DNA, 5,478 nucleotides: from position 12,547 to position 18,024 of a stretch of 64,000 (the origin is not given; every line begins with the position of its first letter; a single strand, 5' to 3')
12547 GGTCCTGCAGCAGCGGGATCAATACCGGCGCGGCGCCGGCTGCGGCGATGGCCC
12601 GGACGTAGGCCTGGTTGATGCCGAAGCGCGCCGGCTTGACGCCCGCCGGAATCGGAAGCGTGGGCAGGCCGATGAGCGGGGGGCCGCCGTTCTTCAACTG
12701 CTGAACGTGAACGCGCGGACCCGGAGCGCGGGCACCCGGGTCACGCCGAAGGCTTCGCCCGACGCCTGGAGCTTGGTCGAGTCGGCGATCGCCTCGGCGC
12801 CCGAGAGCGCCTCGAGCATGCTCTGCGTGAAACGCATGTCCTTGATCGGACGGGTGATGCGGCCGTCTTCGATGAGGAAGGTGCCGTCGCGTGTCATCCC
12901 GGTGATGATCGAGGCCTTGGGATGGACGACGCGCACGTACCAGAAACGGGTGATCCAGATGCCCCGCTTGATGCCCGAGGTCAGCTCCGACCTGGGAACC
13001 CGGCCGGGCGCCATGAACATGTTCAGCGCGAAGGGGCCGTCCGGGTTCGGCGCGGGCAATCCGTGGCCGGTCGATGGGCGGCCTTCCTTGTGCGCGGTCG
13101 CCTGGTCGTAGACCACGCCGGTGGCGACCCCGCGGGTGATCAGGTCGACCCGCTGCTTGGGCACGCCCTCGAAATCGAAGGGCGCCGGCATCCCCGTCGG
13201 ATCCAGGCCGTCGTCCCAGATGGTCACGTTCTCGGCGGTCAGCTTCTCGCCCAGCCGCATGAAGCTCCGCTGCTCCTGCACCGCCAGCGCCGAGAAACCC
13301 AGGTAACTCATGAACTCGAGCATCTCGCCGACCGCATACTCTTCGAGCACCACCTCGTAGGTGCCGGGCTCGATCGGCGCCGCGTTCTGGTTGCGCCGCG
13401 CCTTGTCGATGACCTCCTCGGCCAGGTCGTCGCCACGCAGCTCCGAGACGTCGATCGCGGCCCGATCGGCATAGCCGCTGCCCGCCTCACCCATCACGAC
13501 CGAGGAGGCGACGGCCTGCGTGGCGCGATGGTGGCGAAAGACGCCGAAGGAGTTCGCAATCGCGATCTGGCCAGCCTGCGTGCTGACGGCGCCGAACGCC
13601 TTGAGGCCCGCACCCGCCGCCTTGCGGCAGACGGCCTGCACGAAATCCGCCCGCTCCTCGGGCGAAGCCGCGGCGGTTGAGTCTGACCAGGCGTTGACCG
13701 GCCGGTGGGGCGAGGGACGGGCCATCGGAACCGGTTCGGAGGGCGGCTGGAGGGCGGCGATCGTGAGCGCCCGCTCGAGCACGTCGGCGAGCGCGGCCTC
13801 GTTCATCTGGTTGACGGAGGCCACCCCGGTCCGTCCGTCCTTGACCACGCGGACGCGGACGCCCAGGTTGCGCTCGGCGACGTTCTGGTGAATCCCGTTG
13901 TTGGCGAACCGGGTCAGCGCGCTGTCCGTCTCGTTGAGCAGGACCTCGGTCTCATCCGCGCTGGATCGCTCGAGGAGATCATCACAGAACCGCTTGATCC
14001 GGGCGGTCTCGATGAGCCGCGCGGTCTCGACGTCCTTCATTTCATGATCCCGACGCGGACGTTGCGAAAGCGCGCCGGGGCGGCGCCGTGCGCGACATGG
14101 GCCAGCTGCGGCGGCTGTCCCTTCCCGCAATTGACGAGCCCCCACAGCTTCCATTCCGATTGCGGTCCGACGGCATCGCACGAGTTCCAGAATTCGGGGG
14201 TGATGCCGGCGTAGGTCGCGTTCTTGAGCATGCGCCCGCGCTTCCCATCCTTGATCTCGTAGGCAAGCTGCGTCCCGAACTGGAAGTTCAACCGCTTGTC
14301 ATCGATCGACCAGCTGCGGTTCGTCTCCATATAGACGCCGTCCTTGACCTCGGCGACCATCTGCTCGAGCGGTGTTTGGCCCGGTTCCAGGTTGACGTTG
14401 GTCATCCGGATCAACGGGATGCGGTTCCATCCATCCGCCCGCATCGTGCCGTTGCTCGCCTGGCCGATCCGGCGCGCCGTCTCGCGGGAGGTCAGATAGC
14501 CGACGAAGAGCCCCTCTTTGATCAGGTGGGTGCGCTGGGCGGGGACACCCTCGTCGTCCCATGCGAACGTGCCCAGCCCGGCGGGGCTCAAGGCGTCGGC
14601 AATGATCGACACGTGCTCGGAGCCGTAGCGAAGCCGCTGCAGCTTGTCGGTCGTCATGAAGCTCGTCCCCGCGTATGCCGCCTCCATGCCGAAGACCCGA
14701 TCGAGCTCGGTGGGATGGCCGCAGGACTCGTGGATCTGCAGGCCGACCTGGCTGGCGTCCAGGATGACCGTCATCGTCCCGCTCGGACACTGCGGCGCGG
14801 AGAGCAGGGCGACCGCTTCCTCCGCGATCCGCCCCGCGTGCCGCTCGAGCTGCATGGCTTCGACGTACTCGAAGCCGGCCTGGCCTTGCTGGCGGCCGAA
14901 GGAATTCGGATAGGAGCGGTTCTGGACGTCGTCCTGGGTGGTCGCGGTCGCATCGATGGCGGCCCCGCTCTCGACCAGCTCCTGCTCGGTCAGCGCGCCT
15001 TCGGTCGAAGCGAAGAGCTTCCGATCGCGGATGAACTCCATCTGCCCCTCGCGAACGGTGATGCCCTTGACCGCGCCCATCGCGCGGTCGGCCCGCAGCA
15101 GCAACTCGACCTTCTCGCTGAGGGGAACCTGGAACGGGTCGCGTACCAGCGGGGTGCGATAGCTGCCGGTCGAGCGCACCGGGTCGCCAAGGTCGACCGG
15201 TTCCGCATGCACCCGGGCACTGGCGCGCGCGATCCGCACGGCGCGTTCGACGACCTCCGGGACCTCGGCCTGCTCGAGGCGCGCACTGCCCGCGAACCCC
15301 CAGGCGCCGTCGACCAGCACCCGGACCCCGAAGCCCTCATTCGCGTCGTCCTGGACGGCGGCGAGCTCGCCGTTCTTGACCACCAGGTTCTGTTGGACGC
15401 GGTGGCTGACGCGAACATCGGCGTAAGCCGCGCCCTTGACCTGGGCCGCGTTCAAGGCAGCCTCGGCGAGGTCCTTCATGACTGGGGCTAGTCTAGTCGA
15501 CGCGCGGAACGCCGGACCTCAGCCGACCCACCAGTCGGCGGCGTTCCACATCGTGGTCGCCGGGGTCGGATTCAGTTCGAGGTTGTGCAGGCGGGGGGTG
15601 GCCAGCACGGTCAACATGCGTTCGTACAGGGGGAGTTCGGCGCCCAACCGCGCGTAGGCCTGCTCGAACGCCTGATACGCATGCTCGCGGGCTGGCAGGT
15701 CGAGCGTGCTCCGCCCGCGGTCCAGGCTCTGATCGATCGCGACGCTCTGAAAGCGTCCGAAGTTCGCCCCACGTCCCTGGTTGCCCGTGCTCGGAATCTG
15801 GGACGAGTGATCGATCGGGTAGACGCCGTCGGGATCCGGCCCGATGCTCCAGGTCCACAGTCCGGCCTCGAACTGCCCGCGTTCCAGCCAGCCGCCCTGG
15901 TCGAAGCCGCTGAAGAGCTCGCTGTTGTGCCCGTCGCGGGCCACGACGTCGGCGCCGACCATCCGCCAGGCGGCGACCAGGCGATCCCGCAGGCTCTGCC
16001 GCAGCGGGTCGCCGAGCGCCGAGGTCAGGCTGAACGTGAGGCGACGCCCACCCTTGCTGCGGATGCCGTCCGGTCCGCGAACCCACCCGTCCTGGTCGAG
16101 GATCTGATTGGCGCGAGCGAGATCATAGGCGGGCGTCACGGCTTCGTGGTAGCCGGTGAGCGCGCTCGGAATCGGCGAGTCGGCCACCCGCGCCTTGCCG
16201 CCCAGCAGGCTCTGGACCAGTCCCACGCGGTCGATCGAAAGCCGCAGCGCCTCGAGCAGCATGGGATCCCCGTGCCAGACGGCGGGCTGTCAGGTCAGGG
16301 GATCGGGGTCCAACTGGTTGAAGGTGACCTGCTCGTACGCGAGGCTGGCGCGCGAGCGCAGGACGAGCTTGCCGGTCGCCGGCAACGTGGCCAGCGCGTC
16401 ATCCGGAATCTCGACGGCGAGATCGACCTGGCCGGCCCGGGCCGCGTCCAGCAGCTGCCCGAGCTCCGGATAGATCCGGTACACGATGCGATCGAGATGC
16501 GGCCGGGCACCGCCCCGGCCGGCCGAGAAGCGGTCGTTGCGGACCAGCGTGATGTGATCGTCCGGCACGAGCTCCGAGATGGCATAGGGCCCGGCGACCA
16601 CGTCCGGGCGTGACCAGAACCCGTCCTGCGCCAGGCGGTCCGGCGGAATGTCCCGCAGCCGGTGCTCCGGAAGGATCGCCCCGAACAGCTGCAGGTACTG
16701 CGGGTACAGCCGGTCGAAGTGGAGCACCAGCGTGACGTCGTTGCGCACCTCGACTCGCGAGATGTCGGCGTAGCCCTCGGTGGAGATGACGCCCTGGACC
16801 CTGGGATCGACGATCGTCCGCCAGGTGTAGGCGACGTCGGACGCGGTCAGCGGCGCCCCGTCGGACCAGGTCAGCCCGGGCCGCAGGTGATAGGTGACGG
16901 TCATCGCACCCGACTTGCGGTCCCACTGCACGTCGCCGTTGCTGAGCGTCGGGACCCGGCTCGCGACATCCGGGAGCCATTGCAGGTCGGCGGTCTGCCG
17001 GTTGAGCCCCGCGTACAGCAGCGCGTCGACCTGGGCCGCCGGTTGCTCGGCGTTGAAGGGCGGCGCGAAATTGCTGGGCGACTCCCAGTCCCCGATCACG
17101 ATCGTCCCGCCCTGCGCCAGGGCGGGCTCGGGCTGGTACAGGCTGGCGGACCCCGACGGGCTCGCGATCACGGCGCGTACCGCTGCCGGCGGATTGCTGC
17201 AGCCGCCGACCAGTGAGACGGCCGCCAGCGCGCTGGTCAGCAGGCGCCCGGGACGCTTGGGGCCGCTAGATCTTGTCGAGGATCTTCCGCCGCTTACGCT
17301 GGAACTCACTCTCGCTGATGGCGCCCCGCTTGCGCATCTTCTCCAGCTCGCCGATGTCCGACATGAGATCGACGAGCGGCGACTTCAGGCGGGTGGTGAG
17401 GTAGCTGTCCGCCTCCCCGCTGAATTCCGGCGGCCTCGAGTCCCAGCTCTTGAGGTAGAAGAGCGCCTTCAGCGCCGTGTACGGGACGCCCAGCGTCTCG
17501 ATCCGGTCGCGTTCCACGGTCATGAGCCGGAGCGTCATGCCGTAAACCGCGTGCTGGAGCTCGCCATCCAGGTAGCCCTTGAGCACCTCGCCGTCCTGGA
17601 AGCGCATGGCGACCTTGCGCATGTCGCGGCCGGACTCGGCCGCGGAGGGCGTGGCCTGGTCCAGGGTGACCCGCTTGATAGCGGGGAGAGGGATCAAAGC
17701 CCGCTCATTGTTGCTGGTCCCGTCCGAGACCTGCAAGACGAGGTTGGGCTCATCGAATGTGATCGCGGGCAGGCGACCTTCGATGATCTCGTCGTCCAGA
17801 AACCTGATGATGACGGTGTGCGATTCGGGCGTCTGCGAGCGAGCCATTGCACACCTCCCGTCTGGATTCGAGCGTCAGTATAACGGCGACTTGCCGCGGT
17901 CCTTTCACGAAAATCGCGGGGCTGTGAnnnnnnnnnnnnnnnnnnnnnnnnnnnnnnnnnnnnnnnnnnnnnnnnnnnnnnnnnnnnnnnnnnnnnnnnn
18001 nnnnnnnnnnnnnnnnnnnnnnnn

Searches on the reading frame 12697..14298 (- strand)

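Call 30: search_protein_families(library=pfam, max_evalue=0.001, proteins=[window:12697-14298:-])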
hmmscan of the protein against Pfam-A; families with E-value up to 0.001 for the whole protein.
window:12697-14298:- (534 aa): 3 families
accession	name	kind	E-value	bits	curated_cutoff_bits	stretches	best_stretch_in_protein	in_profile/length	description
PF19289.4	PmbA_TldD_3rd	-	2.5e-44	151.5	22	1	311-533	1-219/220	PmbA/TldA metallopeptidase C-terminal domain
PF01523.21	PmbA_TldD_1st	-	4.6e-12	46.4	20.9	1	118-181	2-65/65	PmbA/TldA metallopeptidase domain 1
PF19290.4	PmbA_TldD_2nd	-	1.9e-05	25.5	20.9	1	210-303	5-108/109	PmbA/TldA metallopeptidase central domain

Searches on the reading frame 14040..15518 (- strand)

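Call 30: search_protein_families(library=pfam, max_evalue=0.001, proteins=[window:14040-15518:-])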
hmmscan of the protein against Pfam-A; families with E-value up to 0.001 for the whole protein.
window:14040-15518:- (493 aa): 3 families
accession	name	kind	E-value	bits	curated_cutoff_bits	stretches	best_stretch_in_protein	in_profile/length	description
PF19289.4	PmbA_TldD_3rd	-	3.5e-44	151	22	1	246-485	1-214/220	PmbA/TldA metallopeptidase C-terminal domain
PF01523.21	PmbA_TldD_1st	-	5.9e-14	52.4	20.9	1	33-97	1-65/65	PmbA/TldA metallopeptidase domain 1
PF19290.4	PmbA_TldD_2nd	-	8.6e-09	36.3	20.9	1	127-237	2-103/109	PmbA/TldA metallopeptidase central domain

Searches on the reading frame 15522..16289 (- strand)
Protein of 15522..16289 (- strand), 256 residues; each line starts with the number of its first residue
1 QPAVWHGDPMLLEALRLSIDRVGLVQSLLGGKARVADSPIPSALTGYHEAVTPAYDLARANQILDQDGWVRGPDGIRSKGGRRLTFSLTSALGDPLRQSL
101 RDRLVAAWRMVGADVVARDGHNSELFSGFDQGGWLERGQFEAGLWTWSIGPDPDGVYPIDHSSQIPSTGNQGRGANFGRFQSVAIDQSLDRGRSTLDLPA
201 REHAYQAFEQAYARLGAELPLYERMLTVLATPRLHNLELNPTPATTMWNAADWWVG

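Call 88: search_protein_families(library=pfam, max_evalue=0.001, proteins=[window:15522-16289:-])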
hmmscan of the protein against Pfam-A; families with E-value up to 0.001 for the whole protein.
window:15522-16289:- (256 aa): 1 family
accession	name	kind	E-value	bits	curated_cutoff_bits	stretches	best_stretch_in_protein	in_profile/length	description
PF00496.27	SBP_bac_5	-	6.8e-16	58.8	32.4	1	13-157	220-357/368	Bacterial extracellular solute-binding proteins, family 5 Middle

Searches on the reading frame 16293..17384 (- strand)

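Call 88: search_protein_families(library=pfam, max_evalue=0.001, proteins=[window:16293-17384:-])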
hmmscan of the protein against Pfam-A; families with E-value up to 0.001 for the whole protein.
window:16293-17384:- (364 aa): 1 family
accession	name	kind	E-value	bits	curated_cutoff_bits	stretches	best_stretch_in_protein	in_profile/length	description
PF00496.27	SBP_bac_5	-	4.5e-37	128.5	32.4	1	154-358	10-209/368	Bacterial extracellular solute-binding proteins, family 5 Middle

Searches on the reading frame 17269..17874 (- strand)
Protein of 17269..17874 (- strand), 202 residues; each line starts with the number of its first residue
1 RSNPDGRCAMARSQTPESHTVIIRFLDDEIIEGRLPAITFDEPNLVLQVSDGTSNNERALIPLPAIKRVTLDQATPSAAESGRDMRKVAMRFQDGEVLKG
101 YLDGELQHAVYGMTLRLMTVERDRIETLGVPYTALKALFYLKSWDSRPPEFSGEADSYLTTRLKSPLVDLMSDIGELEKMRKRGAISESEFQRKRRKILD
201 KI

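Call 88: search_protein_families(library=pfam, max_evalue=0.001, proteins=[window:17269-17874:-])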
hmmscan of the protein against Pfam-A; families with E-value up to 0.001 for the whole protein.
window:17269-17874:- (202 aa): 2 families
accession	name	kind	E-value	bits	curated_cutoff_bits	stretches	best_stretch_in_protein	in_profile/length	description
PF22478.1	DUF6982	-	1.7e-09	38.3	24.5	0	15-70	74-131/134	Family of unknown function (DUF6982)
PF09851.14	SHOCT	-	8.5e-07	29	27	1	176-199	5-28/28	Short C-terminal domain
